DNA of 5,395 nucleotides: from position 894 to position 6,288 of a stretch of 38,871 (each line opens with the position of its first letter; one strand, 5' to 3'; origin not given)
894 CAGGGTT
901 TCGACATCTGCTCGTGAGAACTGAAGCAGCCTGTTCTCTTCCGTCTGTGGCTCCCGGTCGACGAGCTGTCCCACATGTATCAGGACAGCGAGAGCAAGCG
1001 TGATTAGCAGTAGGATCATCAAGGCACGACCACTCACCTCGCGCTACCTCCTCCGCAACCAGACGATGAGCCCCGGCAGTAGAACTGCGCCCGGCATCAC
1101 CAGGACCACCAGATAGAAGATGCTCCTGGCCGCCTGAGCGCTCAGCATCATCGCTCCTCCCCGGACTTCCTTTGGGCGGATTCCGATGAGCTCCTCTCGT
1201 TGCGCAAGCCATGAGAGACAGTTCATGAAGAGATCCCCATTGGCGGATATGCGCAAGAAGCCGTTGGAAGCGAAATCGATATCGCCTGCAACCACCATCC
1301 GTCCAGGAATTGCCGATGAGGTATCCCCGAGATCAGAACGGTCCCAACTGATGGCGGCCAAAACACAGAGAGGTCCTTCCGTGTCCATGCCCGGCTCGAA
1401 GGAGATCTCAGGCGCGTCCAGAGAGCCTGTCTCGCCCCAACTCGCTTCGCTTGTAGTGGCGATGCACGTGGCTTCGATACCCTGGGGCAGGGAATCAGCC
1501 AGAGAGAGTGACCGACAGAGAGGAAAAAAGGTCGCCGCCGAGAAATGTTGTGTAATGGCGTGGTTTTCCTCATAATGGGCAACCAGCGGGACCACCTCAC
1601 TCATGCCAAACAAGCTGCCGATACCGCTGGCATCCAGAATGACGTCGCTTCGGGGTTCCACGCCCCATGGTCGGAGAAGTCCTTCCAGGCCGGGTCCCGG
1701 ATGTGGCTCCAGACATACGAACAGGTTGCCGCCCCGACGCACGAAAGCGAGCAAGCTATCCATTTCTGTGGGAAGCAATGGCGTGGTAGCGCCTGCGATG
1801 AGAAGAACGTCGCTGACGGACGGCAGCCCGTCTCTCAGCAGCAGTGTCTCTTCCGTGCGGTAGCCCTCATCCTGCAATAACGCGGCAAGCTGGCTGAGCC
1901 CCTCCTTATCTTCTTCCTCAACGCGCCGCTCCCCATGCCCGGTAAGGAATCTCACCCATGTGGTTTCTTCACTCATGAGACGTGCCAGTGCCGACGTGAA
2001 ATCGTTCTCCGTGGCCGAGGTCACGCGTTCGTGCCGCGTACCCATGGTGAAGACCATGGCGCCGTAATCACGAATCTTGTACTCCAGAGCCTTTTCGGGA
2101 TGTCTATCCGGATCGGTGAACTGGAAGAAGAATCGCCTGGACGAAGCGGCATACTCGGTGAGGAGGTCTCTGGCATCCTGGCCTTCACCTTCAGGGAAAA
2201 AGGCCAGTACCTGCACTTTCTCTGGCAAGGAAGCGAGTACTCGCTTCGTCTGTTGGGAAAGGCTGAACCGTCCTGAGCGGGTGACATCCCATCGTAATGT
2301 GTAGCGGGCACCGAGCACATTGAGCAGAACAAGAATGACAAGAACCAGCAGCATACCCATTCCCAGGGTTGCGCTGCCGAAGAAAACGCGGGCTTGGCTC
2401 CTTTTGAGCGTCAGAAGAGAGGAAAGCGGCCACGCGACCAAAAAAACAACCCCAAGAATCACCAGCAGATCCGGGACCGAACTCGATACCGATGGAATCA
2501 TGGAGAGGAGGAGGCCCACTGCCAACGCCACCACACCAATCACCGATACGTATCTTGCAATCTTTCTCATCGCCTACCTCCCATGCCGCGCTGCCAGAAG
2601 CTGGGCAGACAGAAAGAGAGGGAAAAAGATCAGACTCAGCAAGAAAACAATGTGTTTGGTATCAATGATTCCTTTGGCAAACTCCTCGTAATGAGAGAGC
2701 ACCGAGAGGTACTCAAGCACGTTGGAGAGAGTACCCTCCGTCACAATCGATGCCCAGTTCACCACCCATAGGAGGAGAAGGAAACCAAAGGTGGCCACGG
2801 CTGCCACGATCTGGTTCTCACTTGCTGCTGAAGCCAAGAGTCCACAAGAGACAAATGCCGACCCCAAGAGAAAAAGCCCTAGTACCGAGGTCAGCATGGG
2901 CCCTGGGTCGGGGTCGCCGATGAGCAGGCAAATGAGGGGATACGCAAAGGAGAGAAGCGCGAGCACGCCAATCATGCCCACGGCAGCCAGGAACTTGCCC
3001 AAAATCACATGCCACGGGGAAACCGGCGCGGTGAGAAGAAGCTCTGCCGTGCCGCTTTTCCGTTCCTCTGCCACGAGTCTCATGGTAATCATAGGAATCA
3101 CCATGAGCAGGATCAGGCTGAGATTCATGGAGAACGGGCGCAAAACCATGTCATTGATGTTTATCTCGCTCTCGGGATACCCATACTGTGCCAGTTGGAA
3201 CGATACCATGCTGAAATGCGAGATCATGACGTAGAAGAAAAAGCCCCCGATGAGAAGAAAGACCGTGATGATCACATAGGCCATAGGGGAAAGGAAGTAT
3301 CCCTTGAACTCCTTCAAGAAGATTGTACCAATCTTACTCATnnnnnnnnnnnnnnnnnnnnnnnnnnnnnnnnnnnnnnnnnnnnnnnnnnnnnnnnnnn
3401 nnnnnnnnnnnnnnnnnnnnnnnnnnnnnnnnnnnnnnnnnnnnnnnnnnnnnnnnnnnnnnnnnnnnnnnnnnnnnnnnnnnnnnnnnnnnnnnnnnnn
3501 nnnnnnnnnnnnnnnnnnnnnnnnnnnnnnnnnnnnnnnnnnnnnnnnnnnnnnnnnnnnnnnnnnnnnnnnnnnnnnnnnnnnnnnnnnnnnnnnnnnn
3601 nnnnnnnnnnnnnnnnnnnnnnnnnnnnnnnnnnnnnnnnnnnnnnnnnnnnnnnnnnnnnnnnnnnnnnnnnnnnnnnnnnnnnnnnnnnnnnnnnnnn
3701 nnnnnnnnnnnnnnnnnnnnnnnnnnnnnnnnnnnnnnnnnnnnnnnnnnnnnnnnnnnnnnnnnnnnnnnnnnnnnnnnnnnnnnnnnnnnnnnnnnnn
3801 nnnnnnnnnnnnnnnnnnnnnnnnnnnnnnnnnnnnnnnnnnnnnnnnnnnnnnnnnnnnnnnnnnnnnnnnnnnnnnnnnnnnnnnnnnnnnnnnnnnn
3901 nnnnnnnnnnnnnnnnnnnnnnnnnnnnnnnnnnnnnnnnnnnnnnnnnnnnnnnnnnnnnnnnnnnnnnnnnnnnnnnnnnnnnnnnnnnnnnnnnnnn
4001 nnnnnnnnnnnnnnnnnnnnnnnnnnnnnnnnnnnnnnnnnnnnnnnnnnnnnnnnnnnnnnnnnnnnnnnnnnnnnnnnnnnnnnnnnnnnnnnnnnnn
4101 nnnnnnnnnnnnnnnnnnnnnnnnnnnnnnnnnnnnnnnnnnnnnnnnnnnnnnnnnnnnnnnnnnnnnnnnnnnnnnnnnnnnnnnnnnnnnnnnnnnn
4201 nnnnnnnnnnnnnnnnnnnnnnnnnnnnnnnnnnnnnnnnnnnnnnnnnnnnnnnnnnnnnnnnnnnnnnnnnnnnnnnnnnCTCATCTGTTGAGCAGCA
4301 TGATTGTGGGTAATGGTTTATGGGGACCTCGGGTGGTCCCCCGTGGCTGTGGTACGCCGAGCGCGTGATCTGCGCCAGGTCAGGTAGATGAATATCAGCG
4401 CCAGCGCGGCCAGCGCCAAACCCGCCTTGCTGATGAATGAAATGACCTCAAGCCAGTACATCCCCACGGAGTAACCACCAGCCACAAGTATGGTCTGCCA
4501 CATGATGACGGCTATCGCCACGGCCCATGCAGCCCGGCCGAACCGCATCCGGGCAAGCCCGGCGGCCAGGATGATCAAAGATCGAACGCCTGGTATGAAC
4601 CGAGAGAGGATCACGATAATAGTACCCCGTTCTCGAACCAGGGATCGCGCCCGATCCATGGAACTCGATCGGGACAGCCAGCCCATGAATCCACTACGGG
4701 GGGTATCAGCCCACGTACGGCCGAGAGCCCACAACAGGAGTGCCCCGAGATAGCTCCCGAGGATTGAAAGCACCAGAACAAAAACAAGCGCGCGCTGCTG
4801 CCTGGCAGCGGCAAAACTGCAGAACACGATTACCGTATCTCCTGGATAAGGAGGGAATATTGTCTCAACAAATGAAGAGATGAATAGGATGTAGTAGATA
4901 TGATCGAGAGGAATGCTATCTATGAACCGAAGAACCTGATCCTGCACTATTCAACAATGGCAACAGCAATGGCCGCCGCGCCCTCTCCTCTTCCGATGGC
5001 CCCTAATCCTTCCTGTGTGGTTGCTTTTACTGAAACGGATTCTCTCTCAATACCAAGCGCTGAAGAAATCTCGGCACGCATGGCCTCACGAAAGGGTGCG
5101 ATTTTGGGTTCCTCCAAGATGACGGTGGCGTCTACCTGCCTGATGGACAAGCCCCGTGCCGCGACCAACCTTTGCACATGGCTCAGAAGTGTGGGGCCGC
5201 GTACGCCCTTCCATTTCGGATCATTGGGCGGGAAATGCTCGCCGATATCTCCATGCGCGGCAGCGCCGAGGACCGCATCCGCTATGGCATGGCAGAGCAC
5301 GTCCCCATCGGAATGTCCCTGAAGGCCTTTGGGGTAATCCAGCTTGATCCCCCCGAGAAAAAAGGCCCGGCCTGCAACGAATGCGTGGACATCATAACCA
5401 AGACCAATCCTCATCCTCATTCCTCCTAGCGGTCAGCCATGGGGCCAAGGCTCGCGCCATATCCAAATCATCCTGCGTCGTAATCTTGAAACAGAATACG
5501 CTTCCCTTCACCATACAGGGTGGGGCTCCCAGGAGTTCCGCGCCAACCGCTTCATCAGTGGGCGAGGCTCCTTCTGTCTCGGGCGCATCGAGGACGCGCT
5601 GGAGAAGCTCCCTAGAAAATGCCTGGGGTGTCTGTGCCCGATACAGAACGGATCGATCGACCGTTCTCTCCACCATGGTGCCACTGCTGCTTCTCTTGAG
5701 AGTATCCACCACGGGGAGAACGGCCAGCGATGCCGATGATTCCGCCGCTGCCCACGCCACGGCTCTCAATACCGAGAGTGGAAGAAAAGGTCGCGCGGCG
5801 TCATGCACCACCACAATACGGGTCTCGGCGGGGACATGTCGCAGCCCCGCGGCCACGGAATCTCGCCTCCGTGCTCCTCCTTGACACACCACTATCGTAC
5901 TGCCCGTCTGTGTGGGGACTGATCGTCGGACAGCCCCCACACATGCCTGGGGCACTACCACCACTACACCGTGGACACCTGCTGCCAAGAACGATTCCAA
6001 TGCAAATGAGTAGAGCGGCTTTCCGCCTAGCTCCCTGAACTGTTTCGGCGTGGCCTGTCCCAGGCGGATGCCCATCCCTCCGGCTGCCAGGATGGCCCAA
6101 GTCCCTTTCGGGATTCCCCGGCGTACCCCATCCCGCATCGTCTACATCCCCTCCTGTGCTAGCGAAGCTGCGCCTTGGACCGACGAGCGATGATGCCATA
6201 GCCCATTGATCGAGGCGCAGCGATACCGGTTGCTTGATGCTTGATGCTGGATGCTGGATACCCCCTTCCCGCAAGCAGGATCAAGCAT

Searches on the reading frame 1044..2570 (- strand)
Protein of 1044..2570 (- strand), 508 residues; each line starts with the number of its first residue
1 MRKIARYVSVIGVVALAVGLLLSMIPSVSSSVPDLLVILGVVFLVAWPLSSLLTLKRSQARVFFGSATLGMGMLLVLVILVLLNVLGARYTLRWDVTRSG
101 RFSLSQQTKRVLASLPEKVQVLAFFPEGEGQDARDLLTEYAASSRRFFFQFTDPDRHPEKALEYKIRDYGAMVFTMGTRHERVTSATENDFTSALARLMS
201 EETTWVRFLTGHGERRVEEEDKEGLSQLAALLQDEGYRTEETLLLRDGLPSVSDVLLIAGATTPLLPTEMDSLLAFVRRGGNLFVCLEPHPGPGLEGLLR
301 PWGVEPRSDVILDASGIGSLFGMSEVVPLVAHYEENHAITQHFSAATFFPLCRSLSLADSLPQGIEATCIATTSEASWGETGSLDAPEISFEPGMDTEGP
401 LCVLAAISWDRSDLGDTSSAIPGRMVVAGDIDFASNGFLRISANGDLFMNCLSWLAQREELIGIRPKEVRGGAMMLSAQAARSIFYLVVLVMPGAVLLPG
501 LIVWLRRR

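Call 35: search_protein_families(library=pfam, proteins=[window:1044-2570:-], max_evalue=0.001)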
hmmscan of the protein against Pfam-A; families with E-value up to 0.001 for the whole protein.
window:1044-2570:- (508 aa): 3 families
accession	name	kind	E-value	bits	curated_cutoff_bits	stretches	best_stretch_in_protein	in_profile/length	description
PF09822.16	ABC_transp_aux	-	3e-20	73.1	34.7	1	206-451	4-288/288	ABC-type uncharacterized transport system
PF23357.1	DUF7088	-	4.2e-11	43.4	27.8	1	100-166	3-80/105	Domain of unknown function (DUF7088)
PF14258.12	DUF4350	-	1.4e-06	29.1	30.4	1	221-285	5-70/181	Domain of unknown function (DUF4350)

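Call 36: search_protein_families(library=ncbifam, proteins=[window:1044-2570:-], max_evalue=0.001)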
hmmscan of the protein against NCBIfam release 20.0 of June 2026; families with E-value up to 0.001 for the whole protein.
window:1044-2570:- (508 aa): 1 family
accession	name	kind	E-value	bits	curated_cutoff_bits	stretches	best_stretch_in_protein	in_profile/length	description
TIGR03521.1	GldG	equivalog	9.7e-15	54.1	389.85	1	73-160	4-98/552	gliding motility-associated ABC transporter substrate-binding protein GldG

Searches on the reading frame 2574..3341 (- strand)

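Call 35: search_protein_families(library=pfam, proteins=[window:2574-3341:-], max_evalue=0.001)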
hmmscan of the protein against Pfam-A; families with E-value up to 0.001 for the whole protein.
window:2574-3341:- (255 aa): 5 families
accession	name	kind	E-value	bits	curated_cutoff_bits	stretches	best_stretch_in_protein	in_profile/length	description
PF12679.13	ABC2_membrane_2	-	2e-13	50.7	27.2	1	6-229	2-246/283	ABC-2 family transporter protein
PF12698.13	ABC2_membrane_3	-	1e-11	45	31.6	1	74-201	168-292/347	ABC-2 family transporter protein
PF12730.13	ABC2_membrane_4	-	4.1e-08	33.8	27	1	38-185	18-173/179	ABC-2 family transporter protein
PF01061.29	ABC2_membrane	-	6.2e-07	29.6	26.9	1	4-191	3-173/211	ABC-2 type transporter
PF13346.12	ABC2_membrane_5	-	8.7e-05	22.6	25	1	74-199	38-169/205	ABC-2 family transporter protein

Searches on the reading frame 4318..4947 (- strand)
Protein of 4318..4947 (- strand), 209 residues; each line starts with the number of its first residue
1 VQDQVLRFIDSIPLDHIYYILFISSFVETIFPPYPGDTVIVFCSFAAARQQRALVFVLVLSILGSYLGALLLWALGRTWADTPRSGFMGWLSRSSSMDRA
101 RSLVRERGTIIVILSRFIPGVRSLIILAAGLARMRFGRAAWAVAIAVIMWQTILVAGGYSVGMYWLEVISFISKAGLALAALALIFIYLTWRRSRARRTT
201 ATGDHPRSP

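Call 4: search_protein_families(library=pfam, proteins=[window:4318-4947:-], max_evalue=0.1)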
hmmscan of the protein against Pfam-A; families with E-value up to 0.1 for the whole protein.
window:4318-4947:- (209 aa): 2 families
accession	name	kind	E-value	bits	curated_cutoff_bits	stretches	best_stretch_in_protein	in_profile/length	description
PF09335.16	VTT_dom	-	1.5e-16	61.4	33.9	1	35-159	2-122/123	VTT domain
PF19953.4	EACC1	-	0.049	14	23.6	1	165-200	42-75/107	Effector Associated Constant Component 1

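Call 5: search_protein_families(library=ncbifam, proteins=[window:4318-4947:-], max_evalue=0.1)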
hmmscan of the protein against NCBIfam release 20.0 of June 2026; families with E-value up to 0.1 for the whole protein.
window:4318-4947:- (209 aa): 3 families
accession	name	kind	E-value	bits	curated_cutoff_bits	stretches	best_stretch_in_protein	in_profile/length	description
NF052604.1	UndecprPTUtpABac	equivalog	3.4e-13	50.1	250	1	27-198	26-196/198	undecaprenyl phosphate transporter UptA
NF052605.1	UndecprPTUptAStph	equivalog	1.3e-12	48.2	300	1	16-192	12-194/197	undecaprenyl phosphate transporter UptA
NF008102.0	PRK10847.1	equivalog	1.4e-12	47.9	236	1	16-164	28-181/219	DedA family protein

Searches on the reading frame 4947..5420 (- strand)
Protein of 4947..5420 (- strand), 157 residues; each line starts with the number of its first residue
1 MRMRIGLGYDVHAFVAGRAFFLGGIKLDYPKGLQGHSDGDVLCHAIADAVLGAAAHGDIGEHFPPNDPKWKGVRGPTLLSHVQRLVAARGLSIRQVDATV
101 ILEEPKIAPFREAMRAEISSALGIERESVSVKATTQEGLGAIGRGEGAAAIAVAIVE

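Call 4: search_protein_families(library=pfam, proteins=[window:4947-5420:-], max_evalue=0.1)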
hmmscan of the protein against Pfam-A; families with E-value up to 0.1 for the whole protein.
window:4947-5420:- (157 aa): 1 family
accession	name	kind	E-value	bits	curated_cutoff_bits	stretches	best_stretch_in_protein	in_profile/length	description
PF02542.21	YgbB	-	1e-63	214.8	26.7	1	3-156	1-154/155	YgbB family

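Call 5: search_protein_families(library=ncbifam, proteins=[window:4947-5420:-], max_evalue=0.1)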
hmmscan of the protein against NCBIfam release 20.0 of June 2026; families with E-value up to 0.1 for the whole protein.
window:4947-5420:- (157 aa): 2 families
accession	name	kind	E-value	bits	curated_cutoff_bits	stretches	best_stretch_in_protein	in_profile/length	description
NF006899.0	PRK09382.1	equivalog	1.3e-65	222.1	417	1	2-156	225-379/387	bifunctional 2-C-methyl-D-erythritol 4-phosphate cytidylyltransferase/2-C-methyl-D-erythritol 2,4-cyclodiphosphate synthase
TIGR00151.1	ispF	equivalog_domain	1.1e-57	194.4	116.45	1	4-156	1-153/155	2-C-methyl-D-erythritol 2,4-cyclodiphosphate synthase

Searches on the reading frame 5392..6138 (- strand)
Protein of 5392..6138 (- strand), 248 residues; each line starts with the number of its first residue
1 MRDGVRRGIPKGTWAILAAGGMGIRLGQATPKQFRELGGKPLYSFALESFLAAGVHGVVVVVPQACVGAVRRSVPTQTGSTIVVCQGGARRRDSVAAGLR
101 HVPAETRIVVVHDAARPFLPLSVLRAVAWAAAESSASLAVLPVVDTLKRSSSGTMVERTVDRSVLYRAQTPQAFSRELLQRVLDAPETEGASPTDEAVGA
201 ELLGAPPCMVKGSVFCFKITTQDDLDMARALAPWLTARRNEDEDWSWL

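Call 4: search_protein_families(library=pfam, proteins=[window:5392-6138:-], max_evalue=0.1)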
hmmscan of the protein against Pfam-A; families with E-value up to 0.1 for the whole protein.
window:5392-6138:- (248 aa): 3 families
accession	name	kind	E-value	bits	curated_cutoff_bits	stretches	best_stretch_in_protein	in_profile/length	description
PF01128.25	IspD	-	7.3e-51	173.5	27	1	15-230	3-217/221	2-C-methyl-D-erythritol 4-phosphate cytidylyltransferase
PF12804.13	NTP_transf_3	-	1.1e-11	45.7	27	1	16-190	2-149/160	MobA-like NTP transferase domain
PF02348.25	CTP_transf_3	-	0.037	14.3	22.6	0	32-169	16-148/217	Cytidylyltransferase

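Call 5: search_protein_families(library=ncbifam, proteins=[window:5392-6138:-], max_evalue=0.1)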
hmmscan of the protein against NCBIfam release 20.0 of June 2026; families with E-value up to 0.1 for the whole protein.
window:5392-6138:- (248 aa): 27 families (the best 25 are shown)
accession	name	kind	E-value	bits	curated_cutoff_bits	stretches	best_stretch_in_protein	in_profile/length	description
TIGR00453.1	ispD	equivalog_domain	2.3e-59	200.5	181.3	1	14-231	1-218/219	2-C-methyl-D-erythritol 4-phosphate cytidylyltransferase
NF001186.0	PRK00155.2-3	equivalog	1.4e-40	139.1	253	1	14-231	6-221/224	2-C-methyl-D-erythritol 4-phosphate cytidylyltransferase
NF006899.0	PRK09382.1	equivalog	4.4e-40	138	417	1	15-231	9-219/387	bifunctional 2-C-methyl-D-erythritol 4-phosphate cytidylyltransferase/2-C-methyl-D-erythritol 2,4-cyclodiphosphate synthase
NF009924.0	PRK13385.1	subfamily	2.5e-36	125.5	342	1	16-231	6-222/230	2-C-methyl-D-erythritol 4-phosphate cytidylyltransferase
NF001183.0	PRK00155.1-3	subfamily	1.9e-34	119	166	1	15-231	4-230/237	D-ribitol-5-phosphate cytidylyltransferase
NF010932.0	PRK14352.1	equivalog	3.7e-06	25.9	611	1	16-144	10-139/488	bifunctional UDP-N-acetylglucosamine diphosphorylase/glucosamine-1-phosphate N-acetyltransferase GlmU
TIGR03202.1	pucB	equivalog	1.6e-05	24.7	235.05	1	15-131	3-122/192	xanthine dehydrogenase accessory protein PucB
NF010935.0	PRK14355.1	equivalog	1.8e-05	23.6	718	1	15-142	6-132/459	bifunctional UDP-N-acetylglucosamine diphosphorylase/glucosamine-1-phosphate N-acetyltransferase GlmU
NF010933.0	PRK14353.1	equivalog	2.4e-05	23.2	505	1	15-143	8-135/453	bifunctional UDP-N-acetylglucosamine diphosphorylase/glucosamine-1-phosphate N-acetyltransferase GlmU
TIGR01173.1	glmU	equivalog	0.00021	20.3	366.85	1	16-141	5-127/452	bifunctional UDP-N-acetylglucosamine diphosphorylase/glucosamine-1-phosphate N-acetyltransferase GlmU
TIGR03310.1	matur_MocA_YgfJ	equivalog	0.00034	20.7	186.45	1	15-134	2-120/188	molybdenum cofactor cytidylyltransferase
NF045782.1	NicBOxredNboR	equivalog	0.00064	19.4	260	1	13-73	9-67/206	nicotine blue oxidoreductase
TIGR02665.1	molyb_mobA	equivalog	0.0011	19.1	151.85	1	15-140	3-122/186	molybdenum cofactor guanylyltransferase MobA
TIGR01208.1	rmlA_long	equivalog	0.0015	17.5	320.25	1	15-74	2-64/353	glucose-1-phosphate thymidylyltransferase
TIGR00454.1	TIGR00454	hypoth_equivalog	0.0026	17.7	174.7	1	15-62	3-49/183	TIGR00454 family protein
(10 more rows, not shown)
